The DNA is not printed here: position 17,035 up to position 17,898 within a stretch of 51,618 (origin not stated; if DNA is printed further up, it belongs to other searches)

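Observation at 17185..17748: Acyl carrier protein fused to a C-terminal zinc-ribbon (CxxC-x14-CxxC)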

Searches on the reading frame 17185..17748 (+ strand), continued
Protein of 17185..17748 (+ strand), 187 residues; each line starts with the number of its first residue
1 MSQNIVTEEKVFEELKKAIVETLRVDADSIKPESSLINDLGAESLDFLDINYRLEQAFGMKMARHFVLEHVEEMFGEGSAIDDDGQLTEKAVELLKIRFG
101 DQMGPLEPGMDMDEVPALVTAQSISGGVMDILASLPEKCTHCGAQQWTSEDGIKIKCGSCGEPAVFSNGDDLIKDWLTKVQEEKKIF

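Call 53: find_homologous_proteins(query=A1, max_evalue=1e-10)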
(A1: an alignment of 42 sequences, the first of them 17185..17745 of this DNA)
Query A1 (42 sequences) (187 aa, profile of the alignment): 1979 proteins with E <= 1e-10 among 8000 candidates; the best 120 are listed.
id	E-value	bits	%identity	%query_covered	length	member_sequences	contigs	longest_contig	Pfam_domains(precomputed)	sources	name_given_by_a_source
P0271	7.9e-61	223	67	100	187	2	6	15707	PF00550.32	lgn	-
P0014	9.2e-61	222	82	100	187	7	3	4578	PF00550.32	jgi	jgi:acyl carrier protein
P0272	1.1e-60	222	69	100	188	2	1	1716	PF00550.32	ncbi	-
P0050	1.3e-60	222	78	100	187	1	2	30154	PF00550.32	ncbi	-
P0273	2.1e-60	221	72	100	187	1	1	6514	PF00550.32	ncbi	-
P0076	3.2e-60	221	75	100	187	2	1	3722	PF00550.32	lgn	-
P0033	3.3e-60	221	78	100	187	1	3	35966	PF00550.32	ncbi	-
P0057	4.3e-60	220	76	100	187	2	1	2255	PF00550.32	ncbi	-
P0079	4.6e-60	220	76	100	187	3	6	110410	PF00550.32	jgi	jgi:acyl carrier protein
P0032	4.6e-60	220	79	100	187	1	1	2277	PF00550.32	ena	-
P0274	4.8e-60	220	73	100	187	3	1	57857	PF00550.32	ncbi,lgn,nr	ncbi:MAG: hypothetical protein HZA16_12845 [Nitrospirae bacterium]|nr:hypothetical protein [Nitrospi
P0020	5.3e-60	220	80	100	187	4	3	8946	PF00550.32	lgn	-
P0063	6.0e-60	220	75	100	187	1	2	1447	PF00550.32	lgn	-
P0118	6.1e-60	220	74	100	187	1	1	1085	PF00550.32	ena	-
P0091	6.5e-60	220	75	100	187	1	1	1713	PF00550.32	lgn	-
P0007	6.5e-60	220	80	100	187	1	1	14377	PF00550.32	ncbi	-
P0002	6.9e-60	220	90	100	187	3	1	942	PF00550.32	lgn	-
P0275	7.3e-60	219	63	100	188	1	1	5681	PF00550.32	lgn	-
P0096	8.0e-60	219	75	100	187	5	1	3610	PF00550.32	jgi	-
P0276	8.1e-60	219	70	100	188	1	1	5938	PF00550.32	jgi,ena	-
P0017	9.2e-60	219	80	100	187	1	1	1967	PF00550.32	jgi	-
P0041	9.6e-60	219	76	100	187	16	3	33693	PF00550.32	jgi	jgi:acyl carrier protein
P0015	9.6e-60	219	80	100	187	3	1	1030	PF00550.32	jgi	jgi:acyl carrier protein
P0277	1.1e-59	219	73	100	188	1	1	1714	PF00550.32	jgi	jgi:acyl carrier protein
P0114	1.1e-59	219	75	100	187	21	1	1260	PF00550.32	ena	-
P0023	1.1e-59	219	80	100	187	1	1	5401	PF00550.32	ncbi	ncbi:MAG: phosphopantetheine-binding protein [Nitrospirota bacterium]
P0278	1.1e-59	219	68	100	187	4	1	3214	PF00550.32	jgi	-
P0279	1.1e-59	219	70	100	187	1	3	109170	PF00550.32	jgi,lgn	-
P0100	1.2e-59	219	74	100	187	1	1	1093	PF00550.32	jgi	jgi:acyl carrier protein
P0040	1.2e-59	219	76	100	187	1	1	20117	PF00550.32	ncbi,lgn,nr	ncbi:MAG: hypothetical protein HZA14_00790 [Nitrospirae bacterium]|nr:hypothetical protein [Nitrospi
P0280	1.3e-59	219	74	100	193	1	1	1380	PF00550.32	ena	-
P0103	1.3e-59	219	72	100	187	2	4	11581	PF00550.32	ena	-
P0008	1.3e-59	219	80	100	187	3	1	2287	PF00550.32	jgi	jgi:acyl carrier protein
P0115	1.4e-59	219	76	100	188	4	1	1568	PF00550.32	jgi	-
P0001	1.4e-59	218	94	100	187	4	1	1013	PF00550.32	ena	-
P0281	1.5e-59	218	55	97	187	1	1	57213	PF00550.32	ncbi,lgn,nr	ncbi:MAG TPA: phosphopantetheine-binding protein [Candidatus Acidoferrales bacterium]|nr:phosphopant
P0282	1.6e-59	218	65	100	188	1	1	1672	PF00550.32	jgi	jgi:acyl carrier protein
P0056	1.6e-59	218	76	100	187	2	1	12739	PF00550.32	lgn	-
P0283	1.6e-59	218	63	100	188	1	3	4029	PF00550.32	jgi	jgi:acyl carrier protein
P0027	1.6e-59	218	79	100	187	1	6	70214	PF00550.32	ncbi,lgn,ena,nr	ncbi:MAG TPA: hypothetical protein DDX85_14040 [Nitrospiraceae bacterium]|nr:hypothetical protein [N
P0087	1.8e-59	218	75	100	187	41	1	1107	PF00550.32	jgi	jgi:acyl carrier protein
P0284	1.8e-59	218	62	100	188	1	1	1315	PF00550.32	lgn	-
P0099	1.9e-59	218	73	100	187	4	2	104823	PF00550.32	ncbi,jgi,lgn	-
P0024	2.0e-59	218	79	100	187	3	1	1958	PF00550.32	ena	-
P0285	2.1e-59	218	69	100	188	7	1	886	PF00550.32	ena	-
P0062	2.1e-59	218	75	100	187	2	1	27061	PF00550.32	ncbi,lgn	-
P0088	2.3e-59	218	73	100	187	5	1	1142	PF00550.32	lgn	-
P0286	2.4e-59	218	71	100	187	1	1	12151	PF00550.32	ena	-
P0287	2.5e-59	218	74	100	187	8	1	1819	PF00550.32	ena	-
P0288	2.5e-59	218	59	100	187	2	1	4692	PF00550.32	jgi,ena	-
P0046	2.6e-59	218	78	100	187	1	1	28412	PF00550.32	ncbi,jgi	jgi:acyl carrier protein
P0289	2.6e-59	218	65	100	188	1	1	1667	PF00550.32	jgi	-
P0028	3.0e-59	217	78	100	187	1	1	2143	PF00550.32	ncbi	-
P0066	3.1e-59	217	77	100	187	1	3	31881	PF00550.32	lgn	-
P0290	3.3e-59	217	33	92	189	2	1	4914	PF00550.32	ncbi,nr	ncbi:MAG: acyl carrier protein [Nitrospinae bacterium]|nr:acyl carrier protein [Nitrospinota bacteri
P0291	3.5e-59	217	66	100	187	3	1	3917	PF00550.32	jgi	jgi:acyl carrier protein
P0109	3.6e-59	217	74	100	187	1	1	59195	PF00550.32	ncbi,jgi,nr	ncbi:MAG: hypothetical protein C4526_05075 [Nitrospiraceae bacterium]|nr:MAG: hypothetical protein C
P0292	3.8e-59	217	60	100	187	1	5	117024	PF00550.32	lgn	-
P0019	3.8e-59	217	80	100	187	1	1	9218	PF00550.32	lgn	-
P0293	4.2e-59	217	73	100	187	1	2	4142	PF00550.32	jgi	jgi:acyl carrier protein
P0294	4.3e-59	217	65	100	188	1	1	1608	PF00550.32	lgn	-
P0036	4.4e-59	217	77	100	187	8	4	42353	PF00550.32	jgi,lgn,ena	-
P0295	4.8e-59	217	65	100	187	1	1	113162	PF00550.32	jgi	jgi:acyl carrier protein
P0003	5.1e-59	217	86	100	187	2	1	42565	PF00550.32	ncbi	-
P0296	5.1e-59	217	68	100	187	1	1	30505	PF00550.32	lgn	-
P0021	5.6e-59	217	79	100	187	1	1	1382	PF00550.32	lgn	-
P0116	5.8e-59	217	74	100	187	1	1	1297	PF00550.32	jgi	jgi:acyl carrier protein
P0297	5.8e-59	217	73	100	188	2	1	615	PF00550.32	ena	-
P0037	5.9e-59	216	78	100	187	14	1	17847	PF00550.32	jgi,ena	-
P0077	6.2e-59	216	75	100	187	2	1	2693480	PF00550.32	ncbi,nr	ncbi:MAG: acyl carrier protein [Nitrospiraceae bacterium]|nr:MAG: acyl carrier protein [Nitrospirace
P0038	6.4e-59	216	76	100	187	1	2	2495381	PF00550.32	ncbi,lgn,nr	ncbi:MAG: hypothetical protein JSV11_11935 [Nitrospiraceae bacterium]|nr:MAG: hypothetical protein J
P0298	6.8e-59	216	74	100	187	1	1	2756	PF00550.32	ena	-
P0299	6.8e-59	216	70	100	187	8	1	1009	PF00550.32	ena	-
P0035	6.9e-59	216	79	100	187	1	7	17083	PF00550.32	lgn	-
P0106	7.3e-59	216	75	100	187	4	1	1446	PF00550.32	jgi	-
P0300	8.6e-59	216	67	100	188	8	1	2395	PF00550.32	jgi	jgi:acyl carrier protein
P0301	8.9e-59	216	66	100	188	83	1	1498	PF00550.32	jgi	-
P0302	9.2e-59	216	72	96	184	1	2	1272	PF00550.32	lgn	-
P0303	9.2e-59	216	66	100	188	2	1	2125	PF00550.32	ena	-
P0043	9.5e-59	216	78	100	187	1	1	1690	PF00550.32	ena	-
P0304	9.7e-59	216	63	100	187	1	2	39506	PF00550.32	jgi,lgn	jgi:acyl carrier protein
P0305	1.0e-58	216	65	100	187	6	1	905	PF00550.32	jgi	-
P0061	1.0e-58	216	78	100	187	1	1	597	PF00550.32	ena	-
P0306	1.0e-58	216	69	100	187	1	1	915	PF00550.32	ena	-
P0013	1.0e-58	216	79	100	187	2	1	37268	PF00550.32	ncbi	-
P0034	1.1e-58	216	78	100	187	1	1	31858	PF00550.32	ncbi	-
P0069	1.1e-58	216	76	100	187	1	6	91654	PF00550.32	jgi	jgi:acyl carrier protein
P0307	1.1e-58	216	33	95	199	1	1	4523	PF00550.32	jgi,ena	-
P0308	1.2e-58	215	71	100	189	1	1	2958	PF00550.32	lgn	-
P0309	1.2e-58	215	65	100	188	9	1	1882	PF00550.32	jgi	-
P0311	1.4e-58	215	70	100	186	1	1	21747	PF00550.32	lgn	-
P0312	1.5e-58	215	72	100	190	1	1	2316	PF00550.32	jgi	jgi:acyl carrier protein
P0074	1.5e-58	215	75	100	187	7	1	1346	PF00550.32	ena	-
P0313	1.6e-58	215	65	100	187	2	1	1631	PF00550.32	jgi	jgi:acyl carrier protein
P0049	1.6e-58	215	77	100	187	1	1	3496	PF00550.32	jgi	jgi:acyl carrier protein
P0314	1.7e-58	215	64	99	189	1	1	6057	PF00550.32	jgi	jgi:acyl carrier protein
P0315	1.8e-58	215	70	99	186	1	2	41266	PF00550.32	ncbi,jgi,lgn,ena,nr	ncbi:MAG TPA: hypothetical protein DCP92_19960 [Nitrospiraceae bacterium]|jgi:acyl carrier protein|n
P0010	1.9e-58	215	80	100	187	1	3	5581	PF00550.32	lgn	-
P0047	1.9e-58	215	77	100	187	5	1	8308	PF00550.32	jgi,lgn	jgi:acyl carrier protein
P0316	1.9e-58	215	69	100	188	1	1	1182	PF00550.32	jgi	jgi:acyl carrier protein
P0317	1.9e-58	215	69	100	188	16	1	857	PF00550.32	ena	-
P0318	1.9e-58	215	71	100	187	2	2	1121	PF00550.32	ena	-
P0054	2.0e-58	215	75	100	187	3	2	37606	PF00550.32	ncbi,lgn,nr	ncbi:MAG: hypothetical protein HY808_13630 [Nitrospirae bacterium]|nr:hypothetical protein [Nitrospi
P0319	2.0e-58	215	71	100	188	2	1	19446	PF00550.32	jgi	jgi:acyl carrier protein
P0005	2.3e-58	215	83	100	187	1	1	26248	PF00550.32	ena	-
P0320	2.3e-58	215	74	100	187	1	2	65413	PF00550.32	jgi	jgi:acyl carrier protein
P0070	2.5e-58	214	76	100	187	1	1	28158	PF00550.32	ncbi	-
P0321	2.6e-58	214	53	95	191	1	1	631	PF00550.32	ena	-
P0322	2.6e-58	214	66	100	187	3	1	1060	PF00550.32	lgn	-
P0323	2.7e-58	214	71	100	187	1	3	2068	PF00550.32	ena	-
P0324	2.7e-58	214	70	100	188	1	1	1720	PF00550.32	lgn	-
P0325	2.7e-58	214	73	99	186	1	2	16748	PF00550.32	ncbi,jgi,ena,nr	ncbi:MAG TPA: phosphopantetheine-binding protein [Thermodesulfovibrionales bacterium]|nr:phosphopant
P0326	2.7e-58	214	64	100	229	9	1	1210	PF00550.32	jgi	jgi:acyl carrier protein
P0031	2.8e-58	214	77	100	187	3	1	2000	PF00550.32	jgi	jgi:acyl carrier protein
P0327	2.8e-58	214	66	100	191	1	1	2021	PF00550.32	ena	-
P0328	2.9e-58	214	71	100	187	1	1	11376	PF00550.32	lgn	-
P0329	3.0e-58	214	64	100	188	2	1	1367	PF00550.32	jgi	jgi:acyl carrier protein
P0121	3.4e-58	214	65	100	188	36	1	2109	PF00550.32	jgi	-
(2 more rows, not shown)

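Call 54: find_encoding_contigs(protein=P0295, flank=10000, max_places=1)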
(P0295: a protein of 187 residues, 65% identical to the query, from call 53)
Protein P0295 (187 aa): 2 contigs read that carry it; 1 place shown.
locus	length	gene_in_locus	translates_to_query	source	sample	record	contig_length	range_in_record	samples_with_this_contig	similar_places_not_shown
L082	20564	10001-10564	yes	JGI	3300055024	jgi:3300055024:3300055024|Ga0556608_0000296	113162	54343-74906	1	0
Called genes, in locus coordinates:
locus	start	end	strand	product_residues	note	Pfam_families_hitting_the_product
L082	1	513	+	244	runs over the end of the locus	PF27030:AbpE_bact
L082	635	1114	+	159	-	PF12850:Metallophos_2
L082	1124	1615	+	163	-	PF04677:CwfJ_C_1 (weak), PF11969:DcpS_C (weak), PF01230:HIT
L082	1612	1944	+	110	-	PF06305:LapA_dom (weak)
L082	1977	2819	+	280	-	PF08668:HDOD, PF01966:HD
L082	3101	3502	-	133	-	-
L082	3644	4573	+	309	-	PF03547:Mem_trans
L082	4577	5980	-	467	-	PF00072:Response_reg, PF00158:Sigma54_activat, PF01078:Mg_chelatase (faint), PF14532:Sigma54_activ_2, PF07728:AAA_5, PF25601:AAA_lid_14, PF02954:HTH_8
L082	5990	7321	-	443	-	PF07969:Amidohydro_3 (weak), PF01979:Amidohydro_1, PF12890:DHOase, PF07969:Amidohydro_3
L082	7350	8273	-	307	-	PF02729:OTCace_N, PF00185:OTCace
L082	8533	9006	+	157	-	PF03449:GreA_GreB_N, PF01272:GreA_GreB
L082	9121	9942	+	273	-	PF00106:adh_short, PF08659:KR, PF13561:adh_short_C2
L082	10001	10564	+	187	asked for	PF00550:PP-binding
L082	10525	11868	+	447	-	PF00109:ketoacyl-synt, PF02801:Ketoacyl-synt_C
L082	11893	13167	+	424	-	PF00109:ketoacyl-synt, PF02801:Ketoacyl-synt_C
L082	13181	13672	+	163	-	PF07977:FabA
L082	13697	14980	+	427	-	PF00109:ketoacyl-synt, PF02801:Ketoacyl-synt_C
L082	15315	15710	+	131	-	PF01648:ACPS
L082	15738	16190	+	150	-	PF07977:FabA, PF22818:ApeI-like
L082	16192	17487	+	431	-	PF00109:ketoacyl-synt, PF02801:Ketoacyl-synt_C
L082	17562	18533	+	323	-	PF03279:Lip_A_acyltrans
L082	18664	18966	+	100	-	PF01649:Ribosomal_S20p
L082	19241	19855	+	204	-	PF02525:Flavodoxin_2, PF03358:FMN_red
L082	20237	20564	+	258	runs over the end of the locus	-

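Call 55: find_encoding_contigs(protein=P0292, flank=10000, max_places=1)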
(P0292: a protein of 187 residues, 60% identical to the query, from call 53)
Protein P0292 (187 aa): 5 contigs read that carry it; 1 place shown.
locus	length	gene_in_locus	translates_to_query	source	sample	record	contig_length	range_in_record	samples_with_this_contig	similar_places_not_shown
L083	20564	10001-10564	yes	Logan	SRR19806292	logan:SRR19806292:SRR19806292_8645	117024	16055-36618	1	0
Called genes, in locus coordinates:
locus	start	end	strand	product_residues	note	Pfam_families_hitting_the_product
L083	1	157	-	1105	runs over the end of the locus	PF00037:Fer4 (weak), PF14691:Fer4_20, PF07992:Pyr_redox_2, PF00890:FAD_binding_2 (weak), PF01266:DAO (weak), PF13450:NAD_binding_8, PF12838:Fer4_7, PF14697:Fer4_21, +18 more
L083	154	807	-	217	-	PF01558:POR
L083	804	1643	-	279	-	PF02775:TPP_enzyme_C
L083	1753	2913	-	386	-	PF01855:POR_N, PF02780:Transketolase_C, PF17147:PFOR_II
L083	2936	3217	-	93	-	PF13187:Fer4_9 (faint), PF14697:Fer4_21 (faint), PF25160:LdpA_Fe-S-bd (faint), PF12797:Fer4_2 (weak), PF00037:Fer4, PF12837:Fer4_6 (weak), PF13237:Fer4_10 (weak), PF12838:Fer4_7, +2 more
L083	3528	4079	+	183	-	-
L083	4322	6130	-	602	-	PF13231:PMT_2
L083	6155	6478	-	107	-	PF07578:LAB_N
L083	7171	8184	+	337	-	PF00814:TsaD, PF22521:HypF_C_2 (weak)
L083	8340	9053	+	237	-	PF00398:RrnaAD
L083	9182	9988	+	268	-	PF00106:adh_short, PF08659:KR, PF13561:adh_short_C2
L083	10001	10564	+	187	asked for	PF00550:PP-binding (weak)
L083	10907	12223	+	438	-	PF00109:ketoacyl-synt, PF02801:Ketoacyl-synt_C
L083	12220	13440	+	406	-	PF00109:ketoacyl-synt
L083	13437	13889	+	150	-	PF07977:FabA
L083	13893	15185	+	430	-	PF00109:ketoacyl-synt, PF00108:Thiolase_N (weak), PF02801:Ketoacyl-synt_C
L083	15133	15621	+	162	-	PF01648:ACPS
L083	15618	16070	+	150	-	PF07977:FabA, PF22818:ApeI-like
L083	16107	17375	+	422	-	PF00109:ketoacyl-synt, PF02801:Ketoacyl-synt_C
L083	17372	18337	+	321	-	PF03279:Lip_A_acyltrans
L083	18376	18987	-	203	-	PF05494:MlaC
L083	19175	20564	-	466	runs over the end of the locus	PF02321:OEP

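Call 60: search_protein_families(library=ncbifam, proteins=[L082:17562-18530:+, L083:17372-18334:+, L082:15315-15707:+], max_evalue=0.00001)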
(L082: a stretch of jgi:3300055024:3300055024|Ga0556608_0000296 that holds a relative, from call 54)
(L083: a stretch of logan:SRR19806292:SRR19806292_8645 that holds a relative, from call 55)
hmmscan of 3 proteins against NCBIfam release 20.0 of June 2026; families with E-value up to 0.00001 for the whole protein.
L082:17562-18530:+ (323 aa): 17 families
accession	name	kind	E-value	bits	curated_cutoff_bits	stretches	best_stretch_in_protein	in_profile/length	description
NF005120.0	PRK06553.1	equivalog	2.2e-36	125.7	273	1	7-312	10-307/308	lipid A biosynthesis lauroyl acyltransferase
NF006270.0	PRK08419.1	equivalog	6e-35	121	248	1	28-316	14-293/298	lipid A biosynthesis lauroyl acyltransferase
NF006487.0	PRK08905.1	equivalog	3.9e-34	118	281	1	26-314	5-276/290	lysophospholipid acyltransferase family protein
NF004569.0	PRK05906.1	equivalog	4.8e-29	101.5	439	1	11-312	8-313/454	lipid A biosynthesis lauroyl acyltransferase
TIGR02207.1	lipid_A_htrB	subfamily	2.3e-26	92.9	297.8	1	26-319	20-299/303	LpxL/LpxP family Kdo(2)-lipid IV(A) lauroyl/palmitoleoyl acyltransferase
NF005340.0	PRK06860.1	subfamily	4.7e-24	85.1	398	1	27-318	28-304/309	lipid A biosynthesis lauroyl acyltransferase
NF005150.0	PRK06628.1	equivalog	1.3e-21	77.2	350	1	138-312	115-289/290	lipid A biosynthesis lauroyl acyltransferase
NF006438.0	PRK08734.1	equivalog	1.7e-21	76.6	363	1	24-314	10-288/305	lauroyl acyltransferase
NF004191.0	PRK05646.1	equivalog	3.6e-19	69.1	491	1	27-313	24-297/310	lipid A biosynthesis lauroyl acyltransferase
NF005919.0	PRK07920.1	equivalog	4.7e-18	65.3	209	1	28-303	19-285/311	phosphatidylinositol mannoside acyltransferase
NF006432.0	PRK08706.1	equivalog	2.2e-17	63.3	384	1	24-316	4-283/289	lipid A biosynthesis lauroyl acyltransferase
NF005952.0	PRK08025.1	equivalog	2.5e-17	63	517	1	26-313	24-296/306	kdo(2)-lipid IV(A) palmitoleoyltransferase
NF004190.0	PRK05645.1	equivalog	4.5e-16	58.8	377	1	27-313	12-286/295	lysophospholipid acyltransferase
NF006437.0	PRK08733.1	equivalog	2.1e-14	53.4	540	1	11-318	12-301/306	LpxL/LpxP family Kdo(2)-lipid IV(A) lauroyl/palmitoleoyl acyltransferase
TIGR02208.1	lipid_A_msbB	equivalog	4.5e-14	52.4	336.05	1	23-309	20-292/305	lauroyl-Kdo(2)-lipid IV(A) myristoyltransferase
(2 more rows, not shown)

L083:17372-18334:+ (321 aa): 17 families
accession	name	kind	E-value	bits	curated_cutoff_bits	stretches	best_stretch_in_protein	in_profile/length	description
NF005120.0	PRK06553.1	equivalog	1.5e-35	123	273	1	35-306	49-307/308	lipid A biosynthesis lauroyl acyltransferase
NF006270.0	PRK08419.1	equivalog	1.8e-33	116.1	248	1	26-308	19-291/298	lipid A biosynthesis lauroyl acyltransferase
NF006487.0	PRK08905.1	equivalog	1.1e-32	113.2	281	1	22-308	8-276/290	lysophospholipid acyltransferase family protein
NF004569.0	PRK05906.1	equivalog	1.1e-24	87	439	1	22-307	26-314/454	lipid A biosynthesis lauroyl acyltransferase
TIGR02207.1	lipid_A_htrB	subfamily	1.1e-21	77.5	297.8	1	22-308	23-294/303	LpxL/LpxP family Kdo(2)-lipid IV(A) lauroyl/palmitoleoyl acyltransferase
NF006438.0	PRK08734.1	equivalog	5.4e-19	68.3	363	1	19-306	12-286/305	lauroyl acyltransferase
NF005340.0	PRK06860.1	subfamily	1.2e-18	67.3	398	1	18-307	26-299/309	lipid A biosynthesis lauroyl acyltransferase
NF005150.0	PRK06628.1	equivalog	2.6e-18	66.5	350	1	128-307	115-290/290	lipid A biosynthesis lauroyl acyltransferase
NF006432.0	PRK08706.1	equivalog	1e-16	61.1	384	1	26-307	13-280/289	lipid A biosynthesis lauroyl acyltransferase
NF005399.0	PRK06946.1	subfamily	1.2e-16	60.8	343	1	24-307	17-285/294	lipid A biosynthesis lauroyl acyltransferase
NF006437.0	PRK08733.1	equivalog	3e-16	59.5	540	1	9-307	17-296/306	LpxL/LpxP family Kdo(2)-lipid IV(A) lauroyl/palmitoleoyl acyltransferase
NF005919.0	PRK07920.1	equivalog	4.9e-15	55.4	209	1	12-305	10-293/311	phosphatidylinositol mannoside acyltransferase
NF004191.0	PRK05646.1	equivalog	2.6e-14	53.1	491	1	27-307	31-297/310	lipid A biosynthesis lauroyl acyltransferase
TIGR02208.1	lipid_A_msbB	equivalog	1.9e-13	50.4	336.05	1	33-301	36-290/305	lauroyl-Kdo(2)-lipid IV(A) myristoyltransferase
NF006507.0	PRK08943.1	subfamily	1.9e-13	50.2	337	1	21-301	34-300/322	lipid A biosynthesis (KDO)2-(lauroyl)-lipid IVA acyltransferase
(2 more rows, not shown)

L082:15315-15707:+ (131 aa): 12 families
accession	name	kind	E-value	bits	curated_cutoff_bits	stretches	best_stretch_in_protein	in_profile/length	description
TIGR00556.1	pantethn_trn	domain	7.1e-27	94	45.35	1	7-126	6-125/128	phosphopantetheine--protein transferase domain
NF011250.0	PRK14656.1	equivalog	1.7e-26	92.7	175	1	4-126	3-123/126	holo-[acyl-carrier-protein] synthase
NF011254.0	PRK14660.1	equivalog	1e-23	83.7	195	1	4-126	3-123/125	holo-[acyl-carrier-protein] synthase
NF000832.0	PRK00070.3-2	equivalog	3.4e-22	79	107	1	4-126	3-114/116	holo-ACP synthase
TIGR00516.1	acpS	equivalog_domain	1e-21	77.5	59.8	1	6-126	5-120/125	holo-ACP synthase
NF011251.0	PRK14657.1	equivalog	1e-21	77.2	165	1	4-126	3-121/123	holo-[acyl-carrier-protein] synthase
NF000831.0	PRK00070.3-1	equivalog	2e-19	69.8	124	1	2-126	2-127/130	holo-ACP synthase AcpS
NF011253.0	PRK14659.1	equivalog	1.3e-14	54.8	156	1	5-127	4-120/123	holo-[acyl-carrier-protein] synthase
NF011257.0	PRK14663.1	equivalog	1.7e-14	53.8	186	1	7-126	4-117/123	holo-[acyl-carrier-protein] synthase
NF011256.0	PRK14662.1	equivalog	3.7e-13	49.9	150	1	5-127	4-118/123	4'-phosphopantetheinyl transferase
NF011255.0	PRK14661.1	equivalog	7e-10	39.1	209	1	4-128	3-109/169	holo-[acyl-carrier-protein] synthase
NF000835.0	PRK00070.4-1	equivalog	1.8e-06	28.2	128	0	4-64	3-66/115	holo-ACP synthase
